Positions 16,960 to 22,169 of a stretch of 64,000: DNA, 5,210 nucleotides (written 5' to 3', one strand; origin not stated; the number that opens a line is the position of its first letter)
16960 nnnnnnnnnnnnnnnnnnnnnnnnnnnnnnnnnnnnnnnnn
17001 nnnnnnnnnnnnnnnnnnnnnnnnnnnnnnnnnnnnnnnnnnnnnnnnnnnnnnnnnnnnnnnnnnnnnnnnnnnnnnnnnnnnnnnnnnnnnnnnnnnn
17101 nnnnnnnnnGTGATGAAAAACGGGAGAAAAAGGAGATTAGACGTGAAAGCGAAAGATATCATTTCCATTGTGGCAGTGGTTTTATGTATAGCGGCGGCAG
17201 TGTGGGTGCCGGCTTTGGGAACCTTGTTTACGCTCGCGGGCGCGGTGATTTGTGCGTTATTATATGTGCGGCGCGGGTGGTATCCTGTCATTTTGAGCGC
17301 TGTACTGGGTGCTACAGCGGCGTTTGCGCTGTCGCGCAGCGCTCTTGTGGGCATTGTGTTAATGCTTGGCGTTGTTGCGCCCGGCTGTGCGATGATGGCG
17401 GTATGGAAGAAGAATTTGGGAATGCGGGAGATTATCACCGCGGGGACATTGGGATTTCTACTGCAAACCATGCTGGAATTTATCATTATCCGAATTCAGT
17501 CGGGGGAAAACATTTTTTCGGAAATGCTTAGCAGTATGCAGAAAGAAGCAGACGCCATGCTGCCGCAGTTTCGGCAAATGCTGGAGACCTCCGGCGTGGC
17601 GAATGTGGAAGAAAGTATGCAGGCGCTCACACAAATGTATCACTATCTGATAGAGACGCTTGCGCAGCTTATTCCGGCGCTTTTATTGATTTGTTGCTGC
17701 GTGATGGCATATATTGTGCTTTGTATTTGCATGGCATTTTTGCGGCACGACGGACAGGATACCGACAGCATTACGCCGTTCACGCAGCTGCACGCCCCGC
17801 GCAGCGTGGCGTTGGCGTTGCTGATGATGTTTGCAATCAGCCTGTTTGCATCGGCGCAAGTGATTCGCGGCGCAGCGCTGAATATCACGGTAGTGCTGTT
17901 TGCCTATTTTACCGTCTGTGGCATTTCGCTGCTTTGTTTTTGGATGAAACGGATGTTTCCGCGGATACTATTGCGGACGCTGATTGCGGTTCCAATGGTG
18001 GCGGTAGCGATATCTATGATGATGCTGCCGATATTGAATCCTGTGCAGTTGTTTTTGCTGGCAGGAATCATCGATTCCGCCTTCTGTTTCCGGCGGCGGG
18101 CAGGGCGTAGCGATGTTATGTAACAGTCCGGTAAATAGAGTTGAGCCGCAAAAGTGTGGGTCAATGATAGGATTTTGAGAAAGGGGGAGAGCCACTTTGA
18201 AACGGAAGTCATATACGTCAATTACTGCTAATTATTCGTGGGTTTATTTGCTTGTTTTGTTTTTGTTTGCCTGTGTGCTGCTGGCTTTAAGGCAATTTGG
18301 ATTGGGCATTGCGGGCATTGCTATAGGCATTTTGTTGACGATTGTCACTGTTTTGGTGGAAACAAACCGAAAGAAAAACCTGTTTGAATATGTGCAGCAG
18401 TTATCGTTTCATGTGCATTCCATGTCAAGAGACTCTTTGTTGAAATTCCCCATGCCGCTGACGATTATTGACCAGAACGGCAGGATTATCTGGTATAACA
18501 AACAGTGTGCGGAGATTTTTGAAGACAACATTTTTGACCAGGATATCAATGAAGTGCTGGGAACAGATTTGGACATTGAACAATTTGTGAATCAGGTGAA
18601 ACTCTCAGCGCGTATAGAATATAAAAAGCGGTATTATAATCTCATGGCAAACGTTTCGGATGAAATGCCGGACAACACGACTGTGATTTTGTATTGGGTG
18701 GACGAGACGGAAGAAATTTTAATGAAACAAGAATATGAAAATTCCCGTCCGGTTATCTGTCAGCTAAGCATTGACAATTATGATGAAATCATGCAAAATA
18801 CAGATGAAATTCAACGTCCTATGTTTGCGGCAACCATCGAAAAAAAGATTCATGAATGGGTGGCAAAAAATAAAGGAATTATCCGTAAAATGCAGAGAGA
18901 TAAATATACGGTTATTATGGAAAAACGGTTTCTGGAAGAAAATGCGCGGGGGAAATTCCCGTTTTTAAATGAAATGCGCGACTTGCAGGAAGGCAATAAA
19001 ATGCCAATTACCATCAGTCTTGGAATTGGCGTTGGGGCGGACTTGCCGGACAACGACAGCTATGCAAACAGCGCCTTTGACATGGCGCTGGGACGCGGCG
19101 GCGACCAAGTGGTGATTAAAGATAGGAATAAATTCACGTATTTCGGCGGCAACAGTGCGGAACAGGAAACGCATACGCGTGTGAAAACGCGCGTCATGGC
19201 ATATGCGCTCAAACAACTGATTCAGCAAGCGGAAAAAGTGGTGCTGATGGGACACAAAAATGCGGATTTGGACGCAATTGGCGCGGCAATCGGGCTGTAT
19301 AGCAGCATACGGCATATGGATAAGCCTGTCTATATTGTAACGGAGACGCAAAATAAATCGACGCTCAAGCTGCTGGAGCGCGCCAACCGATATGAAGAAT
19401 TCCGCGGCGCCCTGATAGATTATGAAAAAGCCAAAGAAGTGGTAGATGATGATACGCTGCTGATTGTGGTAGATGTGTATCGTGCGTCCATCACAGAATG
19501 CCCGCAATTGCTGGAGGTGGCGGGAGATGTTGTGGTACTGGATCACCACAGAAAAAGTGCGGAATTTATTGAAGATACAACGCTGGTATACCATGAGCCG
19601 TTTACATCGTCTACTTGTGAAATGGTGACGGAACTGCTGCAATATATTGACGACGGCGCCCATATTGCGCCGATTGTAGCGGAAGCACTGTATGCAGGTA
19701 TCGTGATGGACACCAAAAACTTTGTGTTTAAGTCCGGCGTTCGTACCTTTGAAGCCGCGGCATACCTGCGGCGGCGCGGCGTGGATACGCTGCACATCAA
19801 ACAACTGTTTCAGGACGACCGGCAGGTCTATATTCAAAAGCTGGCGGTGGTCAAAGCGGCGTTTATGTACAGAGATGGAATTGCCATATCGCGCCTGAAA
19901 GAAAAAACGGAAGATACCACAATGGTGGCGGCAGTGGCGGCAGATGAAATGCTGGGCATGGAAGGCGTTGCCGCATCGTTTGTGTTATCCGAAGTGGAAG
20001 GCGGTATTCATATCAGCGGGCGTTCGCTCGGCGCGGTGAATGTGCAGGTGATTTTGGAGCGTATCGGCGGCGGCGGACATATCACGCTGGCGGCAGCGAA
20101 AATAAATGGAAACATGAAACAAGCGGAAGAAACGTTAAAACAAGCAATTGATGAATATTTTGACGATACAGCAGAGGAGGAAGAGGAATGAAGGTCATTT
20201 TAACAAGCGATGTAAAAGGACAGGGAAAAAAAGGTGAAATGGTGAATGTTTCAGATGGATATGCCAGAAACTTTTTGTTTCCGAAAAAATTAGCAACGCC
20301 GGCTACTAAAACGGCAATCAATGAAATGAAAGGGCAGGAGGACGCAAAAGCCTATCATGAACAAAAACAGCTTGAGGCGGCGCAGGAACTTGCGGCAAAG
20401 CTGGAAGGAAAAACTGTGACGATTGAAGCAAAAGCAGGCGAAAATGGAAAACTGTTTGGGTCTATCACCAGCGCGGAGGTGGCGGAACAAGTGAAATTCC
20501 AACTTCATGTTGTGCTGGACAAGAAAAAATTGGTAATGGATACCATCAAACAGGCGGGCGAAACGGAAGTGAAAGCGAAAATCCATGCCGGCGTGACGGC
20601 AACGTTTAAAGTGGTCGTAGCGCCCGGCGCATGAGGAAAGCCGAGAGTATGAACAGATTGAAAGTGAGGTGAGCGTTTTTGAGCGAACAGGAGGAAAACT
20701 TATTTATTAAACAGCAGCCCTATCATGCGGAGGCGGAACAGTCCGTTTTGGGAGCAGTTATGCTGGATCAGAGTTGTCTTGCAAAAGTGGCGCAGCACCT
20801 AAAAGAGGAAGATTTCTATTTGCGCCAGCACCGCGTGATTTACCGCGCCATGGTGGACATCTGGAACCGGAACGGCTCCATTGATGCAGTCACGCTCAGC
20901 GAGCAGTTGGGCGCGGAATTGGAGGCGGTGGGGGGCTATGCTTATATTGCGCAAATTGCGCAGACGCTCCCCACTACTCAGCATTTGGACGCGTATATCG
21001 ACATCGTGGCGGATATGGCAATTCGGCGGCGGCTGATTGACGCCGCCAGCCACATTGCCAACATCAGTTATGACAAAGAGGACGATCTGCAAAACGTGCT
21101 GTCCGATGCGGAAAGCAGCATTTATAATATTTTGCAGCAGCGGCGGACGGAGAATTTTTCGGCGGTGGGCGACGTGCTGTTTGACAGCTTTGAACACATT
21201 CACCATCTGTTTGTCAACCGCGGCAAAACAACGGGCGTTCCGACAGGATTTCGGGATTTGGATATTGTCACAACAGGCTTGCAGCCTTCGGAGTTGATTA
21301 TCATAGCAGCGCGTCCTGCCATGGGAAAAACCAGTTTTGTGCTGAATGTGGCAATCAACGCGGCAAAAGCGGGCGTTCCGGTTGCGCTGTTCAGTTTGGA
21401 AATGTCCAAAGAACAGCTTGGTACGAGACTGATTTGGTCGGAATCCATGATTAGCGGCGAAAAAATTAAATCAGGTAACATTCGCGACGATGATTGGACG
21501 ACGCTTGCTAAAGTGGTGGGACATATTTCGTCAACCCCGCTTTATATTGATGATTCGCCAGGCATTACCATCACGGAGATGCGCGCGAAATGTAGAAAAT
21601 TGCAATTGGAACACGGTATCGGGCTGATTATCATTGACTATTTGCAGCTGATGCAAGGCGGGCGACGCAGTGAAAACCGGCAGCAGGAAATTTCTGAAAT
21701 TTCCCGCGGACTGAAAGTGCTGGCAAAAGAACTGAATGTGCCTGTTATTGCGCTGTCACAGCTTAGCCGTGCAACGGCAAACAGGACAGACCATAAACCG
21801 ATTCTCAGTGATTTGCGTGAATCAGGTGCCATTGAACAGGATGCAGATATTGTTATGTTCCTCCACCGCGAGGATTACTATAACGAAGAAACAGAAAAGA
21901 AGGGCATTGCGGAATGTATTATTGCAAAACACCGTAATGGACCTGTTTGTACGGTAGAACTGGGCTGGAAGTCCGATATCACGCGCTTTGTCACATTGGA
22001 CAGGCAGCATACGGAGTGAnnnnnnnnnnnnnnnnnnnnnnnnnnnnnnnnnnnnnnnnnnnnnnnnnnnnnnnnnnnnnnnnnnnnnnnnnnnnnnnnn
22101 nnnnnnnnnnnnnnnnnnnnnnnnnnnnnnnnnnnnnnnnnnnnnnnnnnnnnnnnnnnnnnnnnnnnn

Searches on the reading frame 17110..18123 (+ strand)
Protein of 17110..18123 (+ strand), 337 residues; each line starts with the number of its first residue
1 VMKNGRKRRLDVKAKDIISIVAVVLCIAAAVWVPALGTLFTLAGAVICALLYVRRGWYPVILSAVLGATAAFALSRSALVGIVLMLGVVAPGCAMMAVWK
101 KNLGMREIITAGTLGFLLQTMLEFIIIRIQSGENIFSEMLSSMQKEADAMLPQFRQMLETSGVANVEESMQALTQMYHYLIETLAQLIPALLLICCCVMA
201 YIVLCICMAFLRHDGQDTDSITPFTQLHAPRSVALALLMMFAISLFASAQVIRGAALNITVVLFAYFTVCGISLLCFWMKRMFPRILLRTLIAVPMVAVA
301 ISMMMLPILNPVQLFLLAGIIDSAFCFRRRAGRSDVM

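Call 87: search_protein_families(library=pfam, max_evalue=1e-8, proteins=[window:17110-18123:+])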
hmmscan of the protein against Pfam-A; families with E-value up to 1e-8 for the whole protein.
window:17110-18123:+ (337 aa): 1 family
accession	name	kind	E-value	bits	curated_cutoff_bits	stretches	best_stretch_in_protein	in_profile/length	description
PF09991.14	DUF2232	-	5.7e-29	101.6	27.8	1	21-305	2-280/290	Predicted membrane protein (DUF2232)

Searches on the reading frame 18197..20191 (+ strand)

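Call 87: search_protein_families(library=pfam, max_evalue=1e-8, proteins=[window:18197-20191:+])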
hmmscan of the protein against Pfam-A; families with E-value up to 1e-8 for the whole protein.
window:18197-20191:+ (664 aa): 3 families
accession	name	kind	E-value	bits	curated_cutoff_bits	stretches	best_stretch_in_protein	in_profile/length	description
PF24898.2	GGDEF_GdpP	-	9.2e-28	97.5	30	1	190-312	1-123/126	Cyclic-di-AMP phosphodiesterase GdpP-like, GGDEF domain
PF01368.27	DHH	-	2.2e-25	89.8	28.1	1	347-502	1-125/125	DHH family, N-terminal domain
PF02272.25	DHHA1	-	1.2e-11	45.4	25.9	1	572-655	12-100/102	DHHA1 domain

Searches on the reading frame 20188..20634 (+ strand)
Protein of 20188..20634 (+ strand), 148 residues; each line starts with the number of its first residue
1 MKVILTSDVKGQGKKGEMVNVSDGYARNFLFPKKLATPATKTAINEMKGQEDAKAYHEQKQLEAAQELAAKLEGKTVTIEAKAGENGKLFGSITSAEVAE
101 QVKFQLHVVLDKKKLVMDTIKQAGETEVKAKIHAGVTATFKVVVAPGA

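Call 88: search_protein_families(library=pfam, max_evalue=1e-8, proteins=[window:20188-20634:+])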
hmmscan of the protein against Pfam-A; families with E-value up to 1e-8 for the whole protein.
window:20188-20634:+ (148 aa): 2 families
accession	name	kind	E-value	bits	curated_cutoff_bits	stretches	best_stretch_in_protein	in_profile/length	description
PF03948.19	Ribosomal_L9_C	-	1.3e-25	90.1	23.2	1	63-145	1-85/86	Ribosomal protein L9, C-terminal domain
PF01281.25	Ribosomal_L9_N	-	1.7e-24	85.5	20.7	1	1-47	1-47/47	Ribosomal protein L9, N-terminal domain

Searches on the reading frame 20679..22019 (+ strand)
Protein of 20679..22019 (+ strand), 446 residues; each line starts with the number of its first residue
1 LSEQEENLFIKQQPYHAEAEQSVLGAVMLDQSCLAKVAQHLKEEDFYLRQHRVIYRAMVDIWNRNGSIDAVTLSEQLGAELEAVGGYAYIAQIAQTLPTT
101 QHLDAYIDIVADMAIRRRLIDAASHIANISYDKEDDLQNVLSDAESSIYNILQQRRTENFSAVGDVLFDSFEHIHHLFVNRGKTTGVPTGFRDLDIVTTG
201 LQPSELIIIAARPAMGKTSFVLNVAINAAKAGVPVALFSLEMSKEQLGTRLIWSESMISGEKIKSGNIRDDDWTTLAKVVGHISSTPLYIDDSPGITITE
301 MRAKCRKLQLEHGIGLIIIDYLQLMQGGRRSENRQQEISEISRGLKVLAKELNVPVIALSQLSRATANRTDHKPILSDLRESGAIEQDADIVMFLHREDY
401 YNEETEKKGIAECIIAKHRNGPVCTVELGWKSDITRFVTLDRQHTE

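Call 88: search_protein_families(library=pfam, max_evalue=1e-8, proteins=[window:20679-22019:+])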
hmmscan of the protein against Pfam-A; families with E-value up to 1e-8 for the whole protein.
window:20679-22019:+ (446 aa): 3 families
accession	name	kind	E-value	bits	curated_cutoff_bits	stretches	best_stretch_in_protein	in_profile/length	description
PF03796.21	DnaB_C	-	6.4e-111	370.2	27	1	186-438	1-254/255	DnaB-like helicase C terminal domain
PF00772.26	DnaB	-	4e-30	104.3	23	1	12-112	1-103/103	DnaB-like helicase N terminal domain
PF13481.12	AAA_25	-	3.5e-16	59.9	27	1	201-363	29-191/195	AAA domain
